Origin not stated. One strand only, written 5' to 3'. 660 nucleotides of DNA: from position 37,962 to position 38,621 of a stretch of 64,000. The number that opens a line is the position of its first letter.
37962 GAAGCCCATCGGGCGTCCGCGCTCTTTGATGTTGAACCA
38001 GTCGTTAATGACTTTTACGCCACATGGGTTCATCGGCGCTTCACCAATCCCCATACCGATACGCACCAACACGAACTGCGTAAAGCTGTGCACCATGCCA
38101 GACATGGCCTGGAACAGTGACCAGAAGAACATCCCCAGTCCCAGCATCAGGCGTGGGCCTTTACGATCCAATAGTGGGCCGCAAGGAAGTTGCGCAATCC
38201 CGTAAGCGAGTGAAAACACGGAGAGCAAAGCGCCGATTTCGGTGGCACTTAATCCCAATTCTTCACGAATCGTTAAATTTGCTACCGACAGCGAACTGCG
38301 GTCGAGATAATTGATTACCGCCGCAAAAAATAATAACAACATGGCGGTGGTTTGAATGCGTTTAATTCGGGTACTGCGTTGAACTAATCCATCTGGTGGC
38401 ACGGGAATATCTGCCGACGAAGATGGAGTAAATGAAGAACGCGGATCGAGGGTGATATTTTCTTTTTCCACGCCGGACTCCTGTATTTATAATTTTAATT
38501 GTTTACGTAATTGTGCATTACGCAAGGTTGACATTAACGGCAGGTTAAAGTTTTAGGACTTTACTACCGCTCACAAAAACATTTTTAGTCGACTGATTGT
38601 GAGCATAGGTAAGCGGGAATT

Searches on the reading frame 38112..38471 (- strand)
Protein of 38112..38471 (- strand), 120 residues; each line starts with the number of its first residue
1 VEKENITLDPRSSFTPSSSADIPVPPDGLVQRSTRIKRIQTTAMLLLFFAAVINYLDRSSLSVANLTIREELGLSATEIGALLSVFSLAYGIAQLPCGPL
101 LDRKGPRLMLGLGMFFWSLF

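Call 86: list_cluster_members(proteins=[window:38112-38471:-, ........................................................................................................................, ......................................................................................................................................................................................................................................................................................, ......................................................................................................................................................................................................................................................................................, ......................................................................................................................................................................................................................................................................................])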
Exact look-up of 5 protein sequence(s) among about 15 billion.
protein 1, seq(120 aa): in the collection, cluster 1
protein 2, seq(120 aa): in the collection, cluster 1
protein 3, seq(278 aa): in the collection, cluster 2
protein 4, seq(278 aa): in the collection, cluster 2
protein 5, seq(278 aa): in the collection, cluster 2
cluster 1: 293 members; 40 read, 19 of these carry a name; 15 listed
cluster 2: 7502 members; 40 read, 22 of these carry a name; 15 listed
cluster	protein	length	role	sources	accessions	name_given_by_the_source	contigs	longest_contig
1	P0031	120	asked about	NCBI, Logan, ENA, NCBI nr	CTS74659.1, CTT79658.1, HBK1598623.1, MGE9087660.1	major facilitator superfamily protein [Escherichia coli]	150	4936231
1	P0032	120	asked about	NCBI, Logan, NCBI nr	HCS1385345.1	TPA: MFS transporter, partial [Shigella flexneri] | MFS transporter [Shigella flexneri]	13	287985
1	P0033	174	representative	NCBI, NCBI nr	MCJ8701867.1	MFS transporter, partial [Escherichia coli] | MFS transporter [Escherichia coli]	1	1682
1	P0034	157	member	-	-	TPA: MFS transporter, partial [Shigella flexneri] | MFS transporter [Shigella flexneri]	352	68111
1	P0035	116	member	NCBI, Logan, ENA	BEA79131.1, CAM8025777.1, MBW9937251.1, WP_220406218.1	hypothetical protein VEE07_36850 [Escherichia coli]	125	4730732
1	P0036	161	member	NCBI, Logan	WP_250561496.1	MFS transporter, partial [Escherichia coli]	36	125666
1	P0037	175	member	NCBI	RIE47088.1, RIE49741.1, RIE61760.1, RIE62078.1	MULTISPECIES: MFS transporter, partial [Shigella]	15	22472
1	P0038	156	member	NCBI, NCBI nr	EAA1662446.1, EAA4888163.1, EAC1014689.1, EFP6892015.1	TPA: MFS transporter, partial [Shigella boydii] | MFS transporter [Shigella boydii]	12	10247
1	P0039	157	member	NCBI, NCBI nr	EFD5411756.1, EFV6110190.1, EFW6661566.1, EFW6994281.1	MFS transporter, partial [Shigella boydii] | MFS transporter [Escherichia coli]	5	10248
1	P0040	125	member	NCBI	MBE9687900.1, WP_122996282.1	MFS transporter, partial [Escherichia coli]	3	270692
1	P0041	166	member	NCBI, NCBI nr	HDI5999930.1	TPA: MFS transporter, partial [Escherichia coli] | MFS transporter [Escherichia coli]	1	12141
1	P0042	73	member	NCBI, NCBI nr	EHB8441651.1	MFS transporter, partial [Escherichia coli] | MFS transporter [Escherichia coli]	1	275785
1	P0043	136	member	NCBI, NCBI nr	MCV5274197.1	MFS transporter, partial [Escherichia coli] | MFS transporter [Escherichia coli]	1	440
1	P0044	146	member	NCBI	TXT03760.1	MFS transporter, partial [Escherichia coli]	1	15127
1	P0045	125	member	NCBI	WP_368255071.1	MFS transporter, partial [Escherichia coli]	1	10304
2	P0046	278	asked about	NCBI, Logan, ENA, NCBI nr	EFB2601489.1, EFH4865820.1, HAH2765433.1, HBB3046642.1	TPA: MFS transporter, partial [Escherichia coli] | MFS transporter [Escherichia coli]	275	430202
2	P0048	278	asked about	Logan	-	-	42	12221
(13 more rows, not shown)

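Call 87: find_encoding_contigs(protein=P0046, flank=1500, max_places=4)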
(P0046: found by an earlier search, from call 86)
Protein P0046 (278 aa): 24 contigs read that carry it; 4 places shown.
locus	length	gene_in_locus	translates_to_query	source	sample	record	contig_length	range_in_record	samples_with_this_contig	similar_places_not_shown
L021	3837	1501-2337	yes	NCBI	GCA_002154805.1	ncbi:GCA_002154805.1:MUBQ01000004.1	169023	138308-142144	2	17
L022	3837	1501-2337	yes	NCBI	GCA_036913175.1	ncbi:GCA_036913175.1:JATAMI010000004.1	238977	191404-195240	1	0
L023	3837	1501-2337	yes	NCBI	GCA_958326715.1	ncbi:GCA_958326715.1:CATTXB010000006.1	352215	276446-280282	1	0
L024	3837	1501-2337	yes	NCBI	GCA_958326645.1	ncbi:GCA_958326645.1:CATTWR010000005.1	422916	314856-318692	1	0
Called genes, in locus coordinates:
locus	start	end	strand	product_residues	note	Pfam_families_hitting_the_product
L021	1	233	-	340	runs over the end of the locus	PF08240:ADH_N, PF16912:Glu_dehyd_C, PF01262:AlaDh_PNT_C (weak), PF00107:ADH_zinc_N, PF13602:ADH_zinc_N_2 (weak)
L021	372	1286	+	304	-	PF00392:GntR (weak), PF02082:Rrf2 (faint), PF13545:HTH_Crp_2 (faint), PF07729:FCD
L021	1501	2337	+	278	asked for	PF07690:MFS_1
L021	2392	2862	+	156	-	PF07690:MFS_1 (faint)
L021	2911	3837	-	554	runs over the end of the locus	PF02203:TarH, PF00672:HAMP, PF00015:MCPsignal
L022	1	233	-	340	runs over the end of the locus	PF08240:ADH_N, PF16912:Glu_dehyd_C, PF01262:AlaDh_PNT_C (weak), PF00107:ADH_zinc_N, PF13602:ADH_zinc_N_2 (weak)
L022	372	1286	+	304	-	PF00392:GntR (weak), PF02082:Rrf2 (faint), PF13545:HTH_Crp_2 (faint), PF07729:FCD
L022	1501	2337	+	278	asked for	PF07690:MFS_1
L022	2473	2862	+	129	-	-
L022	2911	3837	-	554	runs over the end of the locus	PF02203:TarH, PF00672:HAMP, PF00015:MCPsignal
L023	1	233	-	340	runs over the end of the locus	PF08240:ADH_N, PF16912:Glu_dehyd_C, PF01262:AlaDh_PNT_C (weak), PF00107:ADH_zinc_N, PF13602:ADH_zinc_N_2 (weak)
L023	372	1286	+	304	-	PF00392:GntR (weak), PF02082:Rrf2 (faint), PF13545:HTH_Crp_2 (faint), PF07729:FCD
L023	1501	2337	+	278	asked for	PF07690:MFS_1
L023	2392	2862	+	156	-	PF07690:MFS_1 (faint)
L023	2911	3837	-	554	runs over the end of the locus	PF02203:TarH, PF00672:HAMP, PF00015:MCPsignal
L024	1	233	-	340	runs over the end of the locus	PF08240:ADH_N, PF16912:Glu_dehyd_C, PF01262:AlaDh_PNT_C (weak), PF00107:ADH_zinc_N, PF13602:ADH_zinc_N_2 (weak)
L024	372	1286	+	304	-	PF00392:GntR (weak), PF02082:Rrf2 (faint), PF13545:HTH_Crp_2 (faint), PF07729:FCD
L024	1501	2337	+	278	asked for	PF07690:MFS_1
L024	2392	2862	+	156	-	PF07690:MFS_1 (faint)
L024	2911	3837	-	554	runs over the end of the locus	PF02203:TarH, PF00672:HAMP, PF00015:MCPsignal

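Call 88: find_encoding_contigs(protein=P0031, flank=1500, max_places=4)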
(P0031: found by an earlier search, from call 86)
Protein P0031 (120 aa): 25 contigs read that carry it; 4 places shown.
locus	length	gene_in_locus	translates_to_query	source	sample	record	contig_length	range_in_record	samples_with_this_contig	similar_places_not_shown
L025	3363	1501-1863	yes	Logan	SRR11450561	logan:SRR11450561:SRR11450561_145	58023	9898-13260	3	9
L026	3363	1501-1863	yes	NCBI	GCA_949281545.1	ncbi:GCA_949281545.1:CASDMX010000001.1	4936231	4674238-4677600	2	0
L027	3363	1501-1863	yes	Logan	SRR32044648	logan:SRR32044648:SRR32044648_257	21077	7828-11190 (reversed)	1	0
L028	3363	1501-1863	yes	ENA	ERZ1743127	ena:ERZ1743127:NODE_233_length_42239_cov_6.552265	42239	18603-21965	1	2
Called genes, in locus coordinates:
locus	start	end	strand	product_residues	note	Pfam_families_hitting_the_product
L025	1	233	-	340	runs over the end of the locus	PF08240:ADH_N, PF16912:Glu_dehyd_C, PF01262:AlaDh_PNT_C (weak), PF00107:ADH_zinc_N, PF13602:ADH_zinc_N_2 (weak)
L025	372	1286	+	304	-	PF00392:GntR (weak), PF02082:Rrf2 (faint), PF13545:HTH_Crp_2 (faint), PF07729:FCD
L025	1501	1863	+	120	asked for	PF07690:MFS_1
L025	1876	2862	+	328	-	PF07690:MFS_1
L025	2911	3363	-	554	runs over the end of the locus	PF02203:TarH, PF00672:HAMP, PF00015:MCPsignal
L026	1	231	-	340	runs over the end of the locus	PF08240:ADH_N, PF16912:Glu_dehyd_C, PF01262:AlaDh_PNT_C (weak), PF00107:ADH_zinc_N, PF13602:ADH_zinc_N_2 (weak)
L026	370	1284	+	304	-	PF00392:GntR (weak), PF02082:Rrf2 (faint), PF13545:HTH_Crp_2 (faint), PF07729:FCD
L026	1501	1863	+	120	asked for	PF07690:MFS_1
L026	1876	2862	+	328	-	PF07690:MFS_1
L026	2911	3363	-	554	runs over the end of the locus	PF02203:TarH, PF00672:HAMP, PF00015:MCPsignal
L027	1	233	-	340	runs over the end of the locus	PF08240:ADH_N, PF16912:Glu_dehyd_C, PF01262:AlaDh_PNT_C (weak), PF00107:ADH_zinc_N, PF13602:ADH_zinc_N_2 (weak)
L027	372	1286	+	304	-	PF00392:GntR (weak), PF02082:Rrf2 (faint), PF13545:HTH_Crp_2 (faint), PF07729:FCD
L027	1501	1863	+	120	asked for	PF07690:MFS_1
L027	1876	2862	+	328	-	PF07690:MFS_1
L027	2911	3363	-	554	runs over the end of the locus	PF02203:TarH, PF00672:HAMP, PF00015:MCPsignal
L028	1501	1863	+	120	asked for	PF07690:MFS_1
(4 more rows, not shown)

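Call 89: find_encoding_contigs(protein=P0048, flank=1500, max_places=3)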
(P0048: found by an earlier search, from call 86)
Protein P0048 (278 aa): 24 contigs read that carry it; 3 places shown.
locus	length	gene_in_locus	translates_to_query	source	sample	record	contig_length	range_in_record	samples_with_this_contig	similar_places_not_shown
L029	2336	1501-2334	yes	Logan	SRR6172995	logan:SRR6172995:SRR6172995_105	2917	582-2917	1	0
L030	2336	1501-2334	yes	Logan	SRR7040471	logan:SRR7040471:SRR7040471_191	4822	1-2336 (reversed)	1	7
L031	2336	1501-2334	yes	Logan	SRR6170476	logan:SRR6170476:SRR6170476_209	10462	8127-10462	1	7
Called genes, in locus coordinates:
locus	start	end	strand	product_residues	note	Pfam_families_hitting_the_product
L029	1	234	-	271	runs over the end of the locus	PF08240:ADH_N, PF01262:AlaDh_PNT_C (weak), PF16912:Glu_dehyd_C (faint), PF00107:ADH_zinc_N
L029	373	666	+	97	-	PF00392:GntR (weak), PF13545:HTH_Crp_2 (weak)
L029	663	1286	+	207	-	PF07729:FCD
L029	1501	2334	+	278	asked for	PF07690:MFS_1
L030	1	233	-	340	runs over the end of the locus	PF08240:ADH_N, PF16912:Glu_dehyd_C, PF01262:AlaDh_PNT_C (weak), PF00107:ADH_zinc_N, PF13602:ADH_zinc_N_2 (weak)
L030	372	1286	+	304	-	PF00392:GntR (weak), PF02082:Rrf2 (faint), PF13545:HTH_Crp_2 (faint), PF07729:FCD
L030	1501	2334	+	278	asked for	PF07690:MFS_1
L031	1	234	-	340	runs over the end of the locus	PF08240:ADH_N, PF16912:Glu_dehyd_C, PF01262:AlaDh_PNT_C (weak), PF00107:ADH_zinc_N, PF13602:ADH_zinc_N_2 (weak)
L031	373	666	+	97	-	PF00392:GntR (weak), PF13545:HTH_Crp_2 (weak)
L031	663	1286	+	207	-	PF07729:FCD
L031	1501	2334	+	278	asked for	PF07690:MFS_1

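Call 90: find_encoding_contigs(protein=P0032, flank=1500, max_places=3)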
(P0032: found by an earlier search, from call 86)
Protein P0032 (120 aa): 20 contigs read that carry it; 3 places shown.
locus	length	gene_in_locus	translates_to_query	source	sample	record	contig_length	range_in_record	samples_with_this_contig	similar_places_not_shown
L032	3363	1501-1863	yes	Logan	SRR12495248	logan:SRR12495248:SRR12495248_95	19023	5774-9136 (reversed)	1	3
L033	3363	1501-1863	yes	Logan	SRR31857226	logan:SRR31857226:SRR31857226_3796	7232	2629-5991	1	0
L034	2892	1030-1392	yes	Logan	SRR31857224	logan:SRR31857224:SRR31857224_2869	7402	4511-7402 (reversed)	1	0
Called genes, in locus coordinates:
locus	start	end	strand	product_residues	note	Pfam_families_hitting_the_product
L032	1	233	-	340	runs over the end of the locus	PF08240:ADH_N, PF16912:Glu_dehyd_C, PF01262:AlaDh_PNT_C (weak), PF00107:ADH_zinc_N, PF13602:ADH_zinc_N_2 (weak)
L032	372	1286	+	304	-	PF00392:GntR (weak), PF02082:Rrf2 (faint), PF13545:HTH_Crp_2 (faint), PF07729:FCD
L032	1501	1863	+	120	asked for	PF07690:MFS_1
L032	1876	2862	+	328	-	PF07690:MFS_1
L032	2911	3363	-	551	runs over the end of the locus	PF02203:TarH, PF00672:HAMP, PF00015:MCPsignal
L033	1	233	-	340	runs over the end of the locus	PF08240:ADH_N, PF16912:Glu_dehyd_C, PF01262:AlaDh_PNT_C (weak), PF00107:ADH_zinc_N, PF13602:ADH_zinc_N_2 (weak)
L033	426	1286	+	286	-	PF00392:GntR (weak), PF02082:Rrf2 (faint), PF13545:HTH_Crp_2 (faint), PF07729:FCD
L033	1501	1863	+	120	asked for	PF07690:MFS_1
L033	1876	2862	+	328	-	PF07690:MFS_1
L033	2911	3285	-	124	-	PF00015:MCPsignal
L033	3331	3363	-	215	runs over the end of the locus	PF00672:HAMP, PF00015:MCPsignal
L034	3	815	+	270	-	?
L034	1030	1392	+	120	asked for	PF07690:MFS_1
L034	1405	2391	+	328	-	PF07690:MFS_1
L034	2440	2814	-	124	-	PF00015:MCPsignal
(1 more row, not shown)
